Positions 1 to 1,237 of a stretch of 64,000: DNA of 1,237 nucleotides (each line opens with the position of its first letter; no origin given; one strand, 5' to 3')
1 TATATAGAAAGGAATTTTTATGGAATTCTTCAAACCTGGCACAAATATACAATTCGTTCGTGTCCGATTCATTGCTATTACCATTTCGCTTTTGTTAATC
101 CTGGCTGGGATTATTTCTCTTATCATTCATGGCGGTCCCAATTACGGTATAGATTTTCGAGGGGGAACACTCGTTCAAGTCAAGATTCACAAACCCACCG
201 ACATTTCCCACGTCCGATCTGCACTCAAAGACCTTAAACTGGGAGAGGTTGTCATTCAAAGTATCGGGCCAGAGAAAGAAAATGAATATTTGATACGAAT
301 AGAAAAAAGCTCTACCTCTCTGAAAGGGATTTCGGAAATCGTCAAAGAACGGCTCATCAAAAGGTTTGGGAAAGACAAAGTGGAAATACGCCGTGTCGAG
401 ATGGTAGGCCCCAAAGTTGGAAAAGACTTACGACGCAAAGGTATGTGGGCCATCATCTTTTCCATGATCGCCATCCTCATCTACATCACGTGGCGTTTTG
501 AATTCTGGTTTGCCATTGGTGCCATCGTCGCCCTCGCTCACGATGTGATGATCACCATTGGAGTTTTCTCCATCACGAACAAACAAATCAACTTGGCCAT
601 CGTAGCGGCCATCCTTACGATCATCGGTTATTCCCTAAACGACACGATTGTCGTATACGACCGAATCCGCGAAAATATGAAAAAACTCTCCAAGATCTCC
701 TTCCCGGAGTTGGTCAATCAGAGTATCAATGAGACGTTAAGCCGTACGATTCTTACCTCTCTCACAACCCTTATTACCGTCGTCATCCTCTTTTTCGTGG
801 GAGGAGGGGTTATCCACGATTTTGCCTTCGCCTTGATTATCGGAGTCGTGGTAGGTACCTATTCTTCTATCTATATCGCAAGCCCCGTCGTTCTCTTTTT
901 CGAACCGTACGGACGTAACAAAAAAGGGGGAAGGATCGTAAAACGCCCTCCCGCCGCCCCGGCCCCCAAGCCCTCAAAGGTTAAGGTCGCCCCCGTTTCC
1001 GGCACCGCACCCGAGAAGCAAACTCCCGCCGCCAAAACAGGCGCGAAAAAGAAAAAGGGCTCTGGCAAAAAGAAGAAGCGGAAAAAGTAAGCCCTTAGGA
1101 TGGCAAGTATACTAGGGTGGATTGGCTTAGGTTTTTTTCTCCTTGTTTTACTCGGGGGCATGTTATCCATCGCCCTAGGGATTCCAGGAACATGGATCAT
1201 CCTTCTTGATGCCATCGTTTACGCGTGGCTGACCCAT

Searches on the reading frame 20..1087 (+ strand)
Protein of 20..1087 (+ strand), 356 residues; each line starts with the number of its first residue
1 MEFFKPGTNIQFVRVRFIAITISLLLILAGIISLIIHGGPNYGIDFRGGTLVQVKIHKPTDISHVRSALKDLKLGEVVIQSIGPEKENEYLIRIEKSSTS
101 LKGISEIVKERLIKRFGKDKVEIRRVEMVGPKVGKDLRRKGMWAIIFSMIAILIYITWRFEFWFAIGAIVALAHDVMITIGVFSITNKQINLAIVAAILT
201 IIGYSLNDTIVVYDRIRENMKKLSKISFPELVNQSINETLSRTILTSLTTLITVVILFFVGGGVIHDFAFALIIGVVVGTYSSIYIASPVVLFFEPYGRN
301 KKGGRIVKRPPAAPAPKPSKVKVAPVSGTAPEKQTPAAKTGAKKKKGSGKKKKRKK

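Call 25: search_protein_families(library=ncbifam, proteins=[window:20-1087:+], max_evalue=1e-20)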
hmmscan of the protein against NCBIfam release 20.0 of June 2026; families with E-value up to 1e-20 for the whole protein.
window:20-1087:+ (356 aa): 12 families
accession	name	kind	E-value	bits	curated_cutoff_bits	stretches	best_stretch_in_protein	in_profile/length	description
TIGR00966.2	transloc_SecF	equivalog_domain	2.1e-99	332.5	160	1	10-293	1-278/279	protein translocase subunit SecF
NF009583.0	PRK13024.1-3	subfamily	2.3e-99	333.4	721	1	8-302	455-741/755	protein translocase subunit SecDF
NF011315.0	PRK14726.1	equivalog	7.2e-90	302.2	1249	1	4-296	541-829/855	protein translocase subunit SecDF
NF009585.0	PRK13024.1-5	equivalog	6.7e-73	246.1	1037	1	8-294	668-977/993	protein translocase subunit SecDF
NF009581.0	PRK13024.1-1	equivalog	1.9e-67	228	1058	1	8-296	447-731/752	protein translocase subunit SecDF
NF009580.0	PRK13023.1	equivalog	1.5e-64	218.5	1153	1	8-304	468-760/775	protein translocase subunit SecDF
TIGR00916.1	2A0604s01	subfamily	7.1e-59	199.2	148.6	1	117-284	66-231/231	SecD/SecF family protein translocase subunit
NF009584.0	PRK13024.1-4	equivalog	2.4e-56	191.5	1171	1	10-294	451-731/759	protein translocase subunit SecDF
NF009582.0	PRK13024.1-2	equivalog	6.6e-41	140.1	723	1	8-306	527-836/859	protein translocase subunit SecDF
NF009540.0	PRK12911.1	equivalog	9e-41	139.3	1878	1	129-294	1224-1394/1403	bifunctional preprotein translocase subunit SecD/SecF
NF046001.1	SecDF_plasm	equivalog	1e-27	96.6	500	1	16-303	543-855/878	protein translocase subunit SecDF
TIGR01129.1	secD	equivalog_domain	2.4e-23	82.9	244.4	1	120-289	229-395/397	protein translocase subunit SecD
